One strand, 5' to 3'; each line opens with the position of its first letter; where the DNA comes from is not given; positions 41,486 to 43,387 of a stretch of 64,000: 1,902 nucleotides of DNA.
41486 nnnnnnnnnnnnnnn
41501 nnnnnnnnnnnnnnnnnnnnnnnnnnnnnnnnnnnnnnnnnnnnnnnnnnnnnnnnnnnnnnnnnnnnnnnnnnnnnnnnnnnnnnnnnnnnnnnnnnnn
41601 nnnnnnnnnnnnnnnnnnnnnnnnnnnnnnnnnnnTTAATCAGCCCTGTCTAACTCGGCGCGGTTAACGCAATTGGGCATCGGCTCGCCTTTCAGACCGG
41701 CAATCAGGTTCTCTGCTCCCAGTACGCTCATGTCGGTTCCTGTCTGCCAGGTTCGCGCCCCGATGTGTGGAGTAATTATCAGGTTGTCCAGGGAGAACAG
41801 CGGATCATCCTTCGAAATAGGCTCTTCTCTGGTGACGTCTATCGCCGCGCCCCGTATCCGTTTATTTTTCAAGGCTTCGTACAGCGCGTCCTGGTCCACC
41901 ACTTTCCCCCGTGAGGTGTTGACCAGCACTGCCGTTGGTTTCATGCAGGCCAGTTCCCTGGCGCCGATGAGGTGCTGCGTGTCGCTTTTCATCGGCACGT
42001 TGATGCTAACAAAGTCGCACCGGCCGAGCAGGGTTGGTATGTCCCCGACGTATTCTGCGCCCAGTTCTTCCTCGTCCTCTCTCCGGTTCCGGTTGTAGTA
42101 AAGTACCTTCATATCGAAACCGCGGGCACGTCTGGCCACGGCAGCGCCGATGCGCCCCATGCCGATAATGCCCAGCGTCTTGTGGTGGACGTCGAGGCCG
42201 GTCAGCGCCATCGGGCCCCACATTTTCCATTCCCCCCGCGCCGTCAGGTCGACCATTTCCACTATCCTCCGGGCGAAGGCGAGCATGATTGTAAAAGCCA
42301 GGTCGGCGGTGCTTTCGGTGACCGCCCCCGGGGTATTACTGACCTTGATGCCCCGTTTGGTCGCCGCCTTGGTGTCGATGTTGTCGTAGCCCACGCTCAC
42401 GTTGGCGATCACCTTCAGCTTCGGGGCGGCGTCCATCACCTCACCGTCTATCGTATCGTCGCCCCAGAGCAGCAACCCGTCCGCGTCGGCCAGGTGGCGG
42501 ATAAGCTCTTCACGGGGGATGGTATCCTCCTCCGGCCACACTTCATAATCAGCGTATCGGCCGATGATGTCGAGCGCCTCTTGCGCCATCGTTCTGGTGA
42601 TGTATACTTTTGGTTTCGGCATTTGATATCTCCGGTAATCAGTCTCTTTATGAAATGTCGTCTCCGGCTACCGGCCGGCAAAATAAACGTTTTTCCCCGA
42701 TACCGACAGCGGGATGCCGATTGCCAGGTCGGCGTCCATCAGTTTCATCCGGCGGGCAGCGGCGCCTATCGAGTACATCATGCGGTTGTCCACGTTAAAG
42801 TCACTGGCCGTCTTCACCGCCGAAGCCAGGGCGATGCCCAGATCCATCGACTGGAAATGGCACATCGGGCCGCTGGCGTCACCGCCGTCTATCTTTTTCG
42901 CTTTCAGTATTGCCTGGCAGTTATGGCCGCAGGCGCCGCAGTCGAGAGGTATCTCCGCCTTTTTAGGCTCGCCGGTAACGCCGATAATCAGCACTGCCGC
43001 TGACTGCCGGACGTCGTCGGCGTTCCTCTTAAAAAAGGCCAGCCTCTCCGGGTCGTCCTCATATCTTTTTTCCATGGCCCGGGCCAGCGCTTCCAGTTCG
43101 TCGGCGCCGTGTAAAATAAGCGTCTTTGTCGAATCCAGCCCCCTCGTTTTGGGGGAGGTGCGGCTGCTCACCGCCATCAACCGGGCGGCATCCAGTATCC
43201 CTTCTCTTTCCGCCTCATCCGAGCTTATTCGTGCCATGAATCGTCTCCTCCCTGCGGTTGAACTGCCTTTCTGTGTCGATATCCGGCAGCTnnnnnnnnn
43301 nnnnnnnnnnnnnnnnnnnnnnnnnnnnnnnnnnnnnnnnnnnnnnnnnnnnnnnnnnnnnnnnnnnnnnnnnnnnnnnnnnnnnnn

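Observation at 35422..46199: Twelve-gene operon: an aco-type 2-oxoacid dehydrogenase complex with its own lipoylation genes and unusual accessory genes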

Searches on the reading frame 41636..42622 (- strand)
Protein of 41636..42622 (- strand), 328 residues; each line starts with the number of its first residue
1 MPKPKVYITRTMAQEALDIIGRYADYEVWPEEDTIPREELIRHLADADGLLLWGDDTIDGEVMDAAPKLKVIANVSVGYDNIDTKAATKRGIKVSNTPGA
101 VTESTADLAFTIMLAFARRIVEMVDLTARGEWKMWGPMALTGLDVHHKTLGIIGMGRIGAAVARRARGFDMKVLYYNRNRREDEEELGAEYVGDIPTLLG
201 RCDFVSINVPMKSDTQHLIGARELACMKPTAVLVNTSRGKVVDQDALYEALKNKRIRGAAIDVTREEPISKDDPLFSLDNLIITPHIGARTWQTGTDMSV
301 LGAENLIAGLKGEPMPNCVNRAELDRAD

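Call 3: search_protein_families(library=pfam, proteins=[window:41636-42622:-])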
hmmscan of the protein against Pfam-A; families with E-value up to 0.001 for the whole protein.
window:41636-42622:- (328 aa): 3 families
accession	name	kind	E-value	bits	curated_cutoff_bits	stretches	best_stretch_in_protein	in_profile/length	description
PF02826.25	2-Hacid_dh_C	-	2.1e-64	216.6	25.1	1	111-288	2-178/178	D-isomer specific 2-hydroxyacid dehydrogenase, NAD binding domain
PF00389.36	2-Hacid_dh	-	2.6e-33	115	24.6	1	6-320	1-134/134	D-isomer specific 2-hydroxyacid dehydrogenase, catalytic domain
PF03446.21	NAD_binding_2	-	2.3e-07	31.4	21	1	150-257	2-113/161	NAD binding domain of 6-phosphogluconate dehydrogenase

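Call 4: search_protein_families(library=ncbifam, proteins=[window:41636-42622:-])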
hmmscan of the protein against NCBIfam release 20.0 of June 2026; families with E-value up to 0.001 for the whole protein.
window:41636-42622:- (328 aa): 22 families
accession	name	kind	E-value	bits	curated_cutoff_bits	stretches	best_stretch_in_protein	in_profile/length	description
NF009714.1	PRK13243.1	equivalog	3.7e-112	374.9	455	1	3-322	2-325/332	glyoxylate reductase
NF011938.0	PRK15409.1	equivalog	4.5e-82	275.6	492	1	3-321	2-320/324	glyoxylate/hydroxypyruvate reductase GhrB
TIGR01327.1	PGDH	equivalog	6.7e-81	272.6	454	1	5-325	1-316/525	phosphoglycerate dehydrogenase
NF008759.0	PRK11790.1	equivalog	1.1e-58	198.9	404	1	6-323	14-330/410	phosphoglycerate dehydrogenase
NF005069.0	PRK06487.1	equivalog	2.3e-56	191.2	448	1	37-314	39-315/320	2-hydroxyacid dehydrogenase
NF006263.0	PRK08410.1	equivalog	2.1e-52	178.4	389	1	10-288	9-285/311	D-2-hydroxyacid dehydrogenase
NF041369.1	Dhydh_Halo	equivalog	5.8e-48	163.7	400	1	69-318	56-303/305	D-2-hydroxyacid dehydrogenase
NF005750.0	PRK07574.1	equivalog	1.8e-46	159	329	1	39-293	83-340/386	NAD-dependent formate dehydrogenase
NF005387.0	PRK06932.1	equivalog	1.9e-46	158.5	492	1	26-288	24-288/314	2-hydroxyacid dehydrogenase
NF000492.1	vanH_gen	exception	4.7e-40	137.6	540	1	69-267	67-255/312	D-lactate dehydrogenase VanH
NF001309.0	PRK00257.1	equivalog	1e-36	126.7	434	2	140-288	109-256/379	4-phosphoerythronate dehydrogenase PdxB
NF000371.1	vanH_Agroup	exception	3.2e-32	112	700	1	69-267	72-260/322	VanH-A/VanH-Pt family D-lactate dehydrogenase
NF000004.1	vanH-D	exception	2.3e-31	109.1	550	1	69-267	73-261/323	D-lactate dehydrogenase VanH-D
NF005027.0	PRK06436.1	equivalog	3.7e-31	108.4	261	1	67-324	48-293/303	2-hydroxyacid dehydrogenase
NF000128.1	vanH-Sc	exception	1.6e-29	103.1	650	1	71-267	89-275/337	D-lactate dehydrogenase VanH-Sc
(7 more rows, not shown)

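Call 77: search_solved_structures(query=window:41636-42622:-, max_evalue=1e-40)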
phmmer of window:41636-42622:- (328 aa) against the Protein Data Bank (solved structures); distinct sequences matched with E-value up to 1e-40: 57.
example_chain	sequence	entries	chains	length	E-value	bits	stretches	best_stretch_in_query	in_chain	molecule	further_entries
6bii_A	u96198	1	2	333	2.2e-90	306.5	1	3-324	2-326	Glyoxylate reductase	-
5aov_A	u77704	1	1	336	1.2e-89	304.1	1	3-322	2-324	GLYOXYLATE REDUCTASE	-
2dbq_A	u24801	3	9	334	9.4e-89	301.2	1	3-322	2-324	Glyoxylate reductase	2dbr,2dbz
9m0t_A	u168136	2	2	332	4.6e-86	292.3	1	3-324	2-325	Probable 2-ketogluconate reductase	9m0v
2h1s_A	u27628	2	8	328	2.2e-70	240.8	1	5-317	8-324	Glyoxylate reductase/hydroxypyruvate reductase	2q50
2gcg_A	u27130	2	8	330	2.2e-70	240.8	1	5-317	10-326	Glyoxylate reductase/hydroxypyruvate reductase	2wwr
2cuk_A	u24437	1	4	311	4.1e-70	239.9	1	5-319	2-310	glycerate dehydrogenase/glyoxylate reductase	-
1wwk_A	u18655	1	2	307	5.9e-61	209.8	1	4-312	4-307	phosphoglycerate dehydrogenase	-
3wnv_A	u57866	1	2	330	8.9e-53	182.9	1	58-314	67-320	glyoxylate reductase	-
1ygy_A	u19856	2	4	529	1.4e-51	179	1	33-320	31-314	D-3-phosphoglycerate dehydrogenase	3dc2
3ddn_A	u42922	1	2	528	1.4e-51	179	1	33-320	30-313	D-3-phosphoglycerate dehydrogenase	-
4g2n_A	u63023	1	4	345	2.3e-51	178.3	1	23-303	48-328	D-isomer specific 2-hydroxyacid dehydrogenase, NAD-binding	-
6ih2_A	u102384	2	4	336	2.3e-51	178.3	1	3-321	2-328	Phosphite dehydrogenase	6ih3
6ih6_A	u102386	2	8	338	2.8e-51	178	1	3-321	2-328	Phosphite dehydrogenase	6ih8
6ih4_A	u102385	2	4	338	1.2e-50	175.9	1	3-321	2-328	Phosphite dehydrogenase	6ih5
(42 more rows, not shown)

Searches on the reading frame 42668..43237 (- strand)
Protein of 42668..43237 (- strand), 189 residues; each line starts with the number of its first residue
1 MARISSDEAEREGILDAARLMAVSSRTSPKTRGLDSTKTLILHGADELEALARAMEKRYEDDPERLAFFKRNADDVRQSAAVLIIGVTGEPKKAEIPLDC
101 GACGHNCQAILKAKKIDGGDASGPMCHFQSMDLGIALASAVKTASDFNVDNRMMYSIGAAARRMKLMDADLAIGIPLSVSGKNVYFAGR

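Call 3: search_protein_families(library=pfam, proteins=[window:42668-43237:-])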
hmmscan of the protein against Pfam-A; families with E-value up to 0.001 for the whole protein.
window:42668-43237:- (189 aa): 1 family
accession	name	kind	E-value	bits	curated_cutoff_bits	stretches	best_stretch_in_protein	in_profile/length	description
PF09918.14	DUF2148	-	1.9e-29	101.9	25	1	123-186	2-66/68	Uncharacterized protein containing a ferredoxin domain (DUF2148)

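Call 4: search_protein_families(library=ncbifam, proteins=[window:42668-43237:-])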
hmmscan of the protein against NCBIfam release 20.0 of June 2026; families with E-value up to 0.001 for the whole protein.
window:42668-43237:- (189 aa): 0 families

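Call 9: find_encoding_contigs(protein=window:42668-43237:-, flank=10000, max_places=6)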
Protein window:42668-43237:- (189 aa): 3 contigs read that carry it; 3 places shown.
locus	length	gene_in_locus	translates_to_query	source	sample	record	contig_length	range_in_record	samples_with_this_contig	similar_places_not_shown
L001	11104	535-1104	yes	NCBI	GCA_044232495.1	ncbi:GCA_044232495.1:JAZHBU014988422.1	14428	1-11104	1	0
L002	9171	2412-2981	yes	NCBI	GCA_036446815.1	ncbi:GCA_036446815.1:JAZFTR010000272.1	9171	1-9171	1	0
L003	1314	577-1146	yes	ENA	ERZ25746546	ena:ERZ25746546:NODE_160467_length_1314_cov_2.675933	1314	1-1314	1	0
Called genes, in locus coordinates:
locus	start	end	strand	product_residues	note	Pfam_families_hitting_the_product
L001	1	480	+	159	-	?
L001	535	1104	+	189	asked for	PF09918:DUF2148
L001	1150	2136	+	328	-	PF00389:2-Hacid_dh, PF02826:2-Hacid_dh_C, PF03446:NAD_binding_2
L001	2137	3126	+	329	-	PF01513:NAD_kinase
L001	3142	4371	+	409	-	PF00364:Biotin_lipoyl, PF25997:BSH_YhbJ (faint), PF02817:E3_binding, PF00198:2-oxoacid_dh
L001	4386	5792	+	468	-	PF01134:GIDA, PF01266:DAO (faint), PF03486:HI0933_like (weak), PF07992:Pyr_redox_2, PF12831:FAD_oxidored (weak), PF13738:Pyr_redox_3, PF00070:Pyr_redox, PF02852:Pyr_redox_dim, +1 more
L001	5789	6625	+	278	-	PF21948:LplA-B_cat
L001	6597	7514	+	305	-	PF04055:Radical_SAM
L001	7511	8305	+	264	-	PF03328:HpcH_HpaI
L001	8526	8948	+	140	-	PF00164:Ribosom_S12_S23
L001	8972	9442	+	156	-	PF00177:Ribosomal_S7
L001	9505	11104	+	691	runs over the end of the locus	PF00009:GTP_EFTU, PF03144:GTP_EFTU_D2, PF22042:EF-G_D2, PF14492:EFG_III, PF16658:RF3_C (weak), PF03764:EFG_IV, PF00679:EFG_C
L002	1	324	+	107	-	?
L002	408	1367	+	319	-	PF00676:E1_dh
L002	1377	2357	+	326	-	PF02779:Transket_pyr, PF02780:Transketolase_C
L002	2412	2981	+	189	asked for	PF09918:DUF2148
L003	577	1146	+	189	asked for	PF09918:DUF2148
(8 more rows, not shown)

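Call 17: search_solved_structures(query=window:42668-43237:-, max_evalue=1)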
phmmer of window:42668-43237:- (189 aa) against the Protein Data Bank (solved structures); distinct sequences matched with E-value up to 1: 0.

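Call 21: find_homologous_proteins(query=window:42668-43237:-)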
Query window:42668-43237:- (189 aa): 384 proteins with E <= 0.001 among 779 candidates; the best 120 are listed.
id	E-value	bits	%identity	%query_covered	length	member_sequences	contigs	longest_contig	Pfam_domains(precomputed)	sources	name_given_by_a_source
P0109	1.2e-113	395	97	100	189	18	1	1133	PF09918.15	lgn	-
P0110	3.1e-112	390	96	100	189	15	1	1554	PF09918.15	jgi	-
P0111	3.1e-102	357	87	100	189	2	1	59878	PF09918.15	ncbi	-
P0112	2.0e-101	355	86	100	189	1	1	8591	PF09918.15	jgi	jgi:uncharacterized ferredoxin-like protein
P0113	1.4e-94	333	81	100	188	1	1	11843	PF09918.15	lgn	-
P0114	1.2e-90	320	77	100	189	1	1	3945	PF09918.15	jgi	-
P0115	2.3e-89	316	77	100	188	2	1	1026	PF09918.15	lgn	-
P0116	2.6e-89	315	77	100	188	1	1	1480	PF09918.15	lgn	-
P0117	5.6e-89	314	76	100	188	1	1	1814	PF09918.15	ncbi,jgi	-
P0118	1.8e-88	313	74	100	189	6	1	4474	PF09918.15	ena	-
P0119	6.4e-88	311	77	100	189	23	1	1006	PF09918.15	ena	-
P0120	1.8e-87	309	75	100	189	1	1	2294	PF09918.15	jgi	jgi:uncharacterized ferredoxin-like protein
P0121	2.5e-87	309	75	100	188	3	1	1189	PF09918.15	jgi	jgi:uncharacterized ferredoxin-like protein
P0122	4.2e-87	308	76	100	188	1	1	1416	PF09918.15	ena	-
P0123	5.3e-87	308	76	100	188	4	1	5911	PF09918.15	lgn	-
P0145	7.0e-83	294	71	100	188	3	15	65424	PF09918.15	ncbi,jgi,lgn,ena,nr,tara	ncbi:MAG: hypothetical protein CL874_00610 [Dehalococcoidales bacterium]|jgi:uncharacterized ferredo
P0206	9.4e-62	226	59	98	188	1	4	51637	PF09918.15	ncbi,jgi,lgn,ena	-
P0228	1.3e-59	219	56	98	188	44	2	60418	PF09918.15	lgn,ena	-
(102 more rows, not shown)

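Call 22: find_encoding_contigs(protein=P0145, flank=10000, max_places=2)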
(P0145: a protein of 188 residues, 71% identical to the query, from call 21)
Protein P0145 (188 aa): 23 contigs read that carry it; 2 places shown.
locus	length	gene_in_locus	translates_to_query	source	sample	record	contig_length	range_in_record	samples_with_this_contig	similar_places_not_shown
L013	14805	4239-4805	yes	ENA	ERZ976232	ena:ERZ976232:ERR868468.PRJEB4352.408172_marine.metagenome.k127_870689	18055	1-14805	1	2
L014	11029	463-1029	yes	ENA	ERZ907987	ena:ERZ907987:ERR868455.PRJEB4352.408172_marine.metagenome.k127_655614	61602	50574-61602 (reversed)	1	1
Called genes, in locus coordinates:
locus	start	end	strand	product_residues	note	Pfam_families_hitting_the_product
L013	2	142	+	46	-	?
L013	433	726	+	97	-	-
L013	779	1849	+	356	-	PF02126:PTE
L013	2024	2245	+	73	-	-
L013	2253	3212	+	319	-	PF00676:E1_dh, PF02775:TPP_enzyme_C (faint)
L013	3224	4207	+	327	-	PF02779:Transket_pyr, PF02780:Transketolase_C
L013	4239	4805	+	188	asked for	PF09918:DUF2148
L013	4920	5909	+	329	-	PF01513:NAD_kinase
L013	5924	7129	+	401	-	PF00364:Biotin_lipoyl, PF02817:E3_binding, PF00198:2-oxoacid_dh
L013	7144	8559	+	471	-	PF00890:FAD_binding_2 (faint), PF01134:GIDA, PF01266:DAO (faint), PF07992:Pyr_redox_2, PF12831:FAD_oxidored, PF13738:Pyr_redox_3, PF00070:Pyr_redox, PF02852:Pyr_redox_dim, +2 more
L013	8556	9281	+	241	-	PF21948:LplA-B_cat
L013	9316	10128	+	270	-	PF04055:Radical_SAM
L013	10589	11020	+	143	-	PF00164:Ribosom_S12_S23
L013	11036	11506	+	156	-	PF00177:Ribosomal_S7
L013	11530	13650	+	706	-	PF00009:GTP_EFTU, PF22042:EF-G_D2, PF03144:GTP_EFTU_D2, PF14492:EFG_III, PF16658:RF3_C (weak), PF03764:EFG_IV, PF00679:EFG_C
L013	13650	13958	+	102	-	PF00338:Ribosomal_S10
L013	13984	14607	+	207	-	PF00297:Ribosomal_L3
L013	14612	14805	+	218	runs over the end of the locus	PF00573:Ribosomal_L4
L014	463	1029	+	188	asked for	PF09918:DUF2148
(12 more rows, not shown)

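Call 23: find_encoding_contigs(protein=P0206, flank=10000, max_places=2)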
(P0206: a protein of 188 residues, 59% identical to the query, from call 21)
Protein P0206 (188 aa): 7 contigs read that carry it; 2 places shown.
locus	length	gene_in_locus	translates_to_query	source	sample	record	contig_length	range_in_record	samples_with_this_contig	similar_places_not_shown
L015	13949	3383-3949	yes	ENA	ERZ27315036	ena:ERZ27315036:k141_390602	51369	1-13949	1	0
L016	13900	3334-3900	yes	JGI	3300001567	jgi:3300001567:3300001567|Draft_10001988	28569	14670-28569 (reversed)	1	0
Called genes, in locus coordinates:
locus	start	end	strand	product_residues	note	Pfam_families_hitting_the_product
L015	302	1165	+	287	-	PF00892:EamA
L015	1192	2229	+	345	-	PF00144:Beta-lactamase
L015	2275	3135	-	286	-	PF00583:Acetyltransf_1, PF13508:Acetyltransf_7 (weak), PF18014:Acetyltransf_18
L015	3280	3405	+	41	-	-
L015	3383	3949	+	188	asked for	PF09918:DUF2148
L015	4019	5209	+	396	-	PF01979:Amidohydro_1, PF07969:Amidohydro_3 (weak)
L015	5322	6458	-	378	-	PF04015:DUF362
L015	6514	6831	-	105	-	PF04226:Transgly_assoc (weak)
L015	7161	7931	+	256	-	PF06736:TMEM175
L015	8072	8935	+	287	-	PF00561:Abhydrolase_1, PF12146:Hydrolase_4, PF12697:Abhydrolase_6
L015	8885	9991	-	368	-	-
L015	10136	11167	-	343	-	PF01545:Cation_efflux, PF16916:ZT_dimer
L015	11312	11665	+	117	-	-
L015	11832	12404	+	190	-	PF01965:DJ-1_PfpI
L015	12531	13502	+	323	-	PF01488:Shikimate_DH (weak), PF02826:2-Hacid_dh_C (weak), PF03446:NAD_binding_2, PF03807:F420_oxidored, PF14833:NAD_binding_11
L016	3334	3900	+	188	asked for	PF09918:DUF2148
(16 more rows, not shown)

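Call 24: find_encoding_contigs(protein=P0228, flank=10000, max_places=2)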
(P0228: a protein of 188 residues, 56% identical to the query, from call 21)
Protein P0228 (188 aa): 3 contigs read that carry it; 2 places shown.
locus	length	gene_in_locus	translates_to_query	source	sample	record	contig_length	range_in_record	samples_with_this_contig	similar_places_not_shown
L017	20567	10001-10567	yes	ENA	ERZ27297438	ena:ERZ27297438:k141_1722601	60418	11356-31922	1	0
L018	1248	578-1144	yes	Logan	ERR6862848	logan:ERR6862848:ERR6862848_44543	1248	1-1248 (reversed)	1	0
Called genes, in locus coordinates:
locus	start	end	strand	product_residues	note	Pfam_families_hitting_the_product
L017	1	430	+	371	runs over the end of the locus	PF00392:GntR, PF07702:UTRA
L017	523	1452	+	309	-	PF03069:FmdA_AmdA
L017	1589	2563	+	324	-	PF03480:DctP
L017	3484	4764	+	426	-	PF06808:DctM, PF03606:DcuC (faint)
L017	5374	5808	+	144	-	PF03479:PCC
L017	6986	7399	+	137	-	PF07883:Cupin_2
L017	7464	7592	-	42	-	-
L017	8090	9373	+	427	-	PF05598:DUF772, PF01609:DDE_Tnp_1, PF13751:DDE_Tnp_1_6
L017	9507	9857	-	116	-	PF01329:Pterin_4a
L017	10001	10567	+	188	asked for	PF09918:DUF2148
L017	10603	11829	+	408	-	PF00180:Iso_dh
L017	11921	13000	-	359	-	PF07143:AttH, PF17186:, PF23212:DUF7064 (weak)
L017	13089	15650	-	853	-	PF12704:MacB_PCD, PF02687:FtsX, PF12704:MacB_PCD, PF02687:FtsX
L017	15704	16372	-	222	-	PF00005:ABC_tran, PF13304:AAA_21 (faint)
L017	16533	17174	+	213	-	PF00440:TetR_N, PF14246:TetR_C_7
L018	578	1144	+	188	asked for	PF09918:DUF2148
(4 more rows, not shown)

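Call 53: predict_structure(alignment_id=A2)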
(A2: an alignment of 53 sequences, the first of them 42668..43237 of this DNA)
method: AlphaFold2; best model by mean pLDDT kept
length: 189 residues; sequences in the alignment: 53
mean_pLDDT: 89.4   pTM: 0.87
mean pLDDT of the five models: 89.4, 88.6, 87.8, 86.0, 85.5
residues with pLDDT >= 90: 127; 70-90: 50; 50-70: 4; < 50: 8
segments of 3 or more residues with pLDDT < 50: 181-185, 187-189
pLDDT, mean of each block of 10 residues (from residue 1): 83 94 96 92 96 97 94 92 95 84 80 89 92 97 89 94 96 88 45
secondary structure, 60 per line:
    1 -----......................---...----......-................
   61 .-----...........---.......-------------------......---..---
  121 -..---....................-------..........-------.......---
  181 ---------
elements in order: H6-27 E38-43 H45-61 H67-77 E81-87 H107-112 H127-146 H155-163 E171-177

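Call 55: fold_search(model_id=the predicted structure, library=pdb)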
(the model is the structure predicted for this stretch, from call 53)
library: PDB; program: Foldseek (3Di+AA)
matches with E <= 10: 290; with E <= 0.001: 9
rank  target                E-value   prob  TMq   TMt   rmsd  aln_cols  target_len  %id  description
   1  2ifa_F                5.0e-05  1.00  0.57  0.55   5.4       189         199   13  Crystal Structure of the PUTATIVE NITROREDUCTASE (SMU.260) IN COMPLEX WITH FMN FROM STREPTOCOCCUS MUTANS, NORTHEAST ST (released 2006-10-03)
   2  3gfa_B                9.5e-05  1.00  0.59  0.57   4.7       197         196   12  Crystal structure of a putative nitroreductase in complex with fmn (cd3205) from clostridium difficile 630 at 1.35 A r (released 2009-03-17)
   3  3gfa_A                1.9e-04  1.00  0.58  0.56   5.4       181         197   13  Crystal structure of a putative nitroreductase in complex with fmn (cd3205) from clostridium difficile 630 at 1.35 A r (released 2009-03-17)
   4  2ifa_A                1.9e-04  1.00  0.54  0.52   6.0       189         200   12  Crystal Structure of the PUTATIVE NITROREDUCTASE (SMU.260) IN COMPLEX WITH FMN FROM STREPTOCOCCUS MUTANS, NORTHEAST ST (released 2006-10-03)
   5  2ifa_B                3.3e-04  1.00  0.55  0.52   5.9       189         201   13  Crystal Structure of the PUTATIVE NITROREDUCTASE (SMU.260) IN COMPLEX WITH FMN FROM STREPTOCOCCUS MUTANS, NORTHEAST ST (released 2006-10-03)
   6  3of4_A                6.6e-04  1.00  0.52  0.48   7.3       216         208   15  Crystal structure of a FMN/FAD- and NAD(P)H-dependent nitroreductase (nfnB, IL2077) from Idiomarina loihiensis L2TR at (released 2010-08-25)
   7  4ttb_A                8.4e-04  1.00  0.56  0.56   9.9       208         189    8  Crystal structure of homo sapiens IODOTYROSINE DEIODINASE (IYD) bound to FMN (released 2014-11-26)
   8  5yak_B                8.4e-04  1.00  0.57  0.50  10.6       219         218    8  The crystal structure of human IYD Thr239 mutant with ligand 3-Fluorotyrosine (F-Tyr) (released 2018-08-08)
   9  3eo8_A                1.0e-03  1.00  0.55  0.49   6.5       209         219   11  Crystal structure of BluB-like flavoprotein (YP_001089088.1) from CLOSTRIDIUM DIFFICILE 630 at 1.74 A resolution (released 2008-11-04)
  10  7s14_D                1.1e-03  1.00  0.50  0.43  10.3       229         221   12  Crystal structure of putative NAD(P)H-flavin oxidoreductase from Haemophilus influenzae 86-028NP (released 2021-10-06)
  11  3gfd_B                1.1e-03  1.00  0.55  0.48  10.3       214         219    8  Crystal structure of Mus musculus iodotyrosine deiodinase (IYD) bound to FMN and mono-iodotyrosine (MIT) (released 2009-05-12)
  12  8dil_C                1.2e-03  1.00  0.56  0.61   8.3       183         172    9  Crystal structure of putative nitroreductase from Salmonella enterica (released 2022-07-13)
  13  3gh8_A                1.2e-03  1.00  0.58  0.50  10.2       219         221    8  Crystal structure of Mus musculus iodotyrosine deiodinase (IYD) bound to FMN and di-iodotyrosine (DIT) (released 2009-05-12)
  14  3hzn_C                1.2e-03  1.00  0.52  0.46  10.7       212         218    8  Structure of the Salmonella typhimurium nfnB dihydropteridine reductase (released 2009-07-07)
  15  3k6h_A                1.3e-03  1.00  0.50  0.50   6.3       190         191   13  Crystal structure of a nitroreductase family protein from Agrobacterium tumefaciens str. C58 (released 2009-10-27)
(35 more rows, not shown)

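Call 74: search_protein_families(library=pfam, proteins=[L013:2024-2245:+], max_evalue=0.01)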
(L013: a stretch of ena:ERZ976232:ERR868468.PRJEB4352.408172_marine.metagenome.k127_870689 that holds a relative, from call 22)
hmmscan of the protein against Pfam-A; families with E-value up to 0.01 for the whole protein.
L013:2024-2245:+ (73 aa): 2 families
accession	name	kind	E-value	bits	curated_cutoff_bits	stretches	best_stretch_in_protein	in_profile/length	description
PF08827.16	DUF1805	-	6.7e-05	23.5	29.5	1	14-42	36-64/64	Domain of unknown function (DUF1805)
PF00817.25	IMS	-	0.0031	17.9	23.2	1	10-46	30-63/148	impB/mucB/samB family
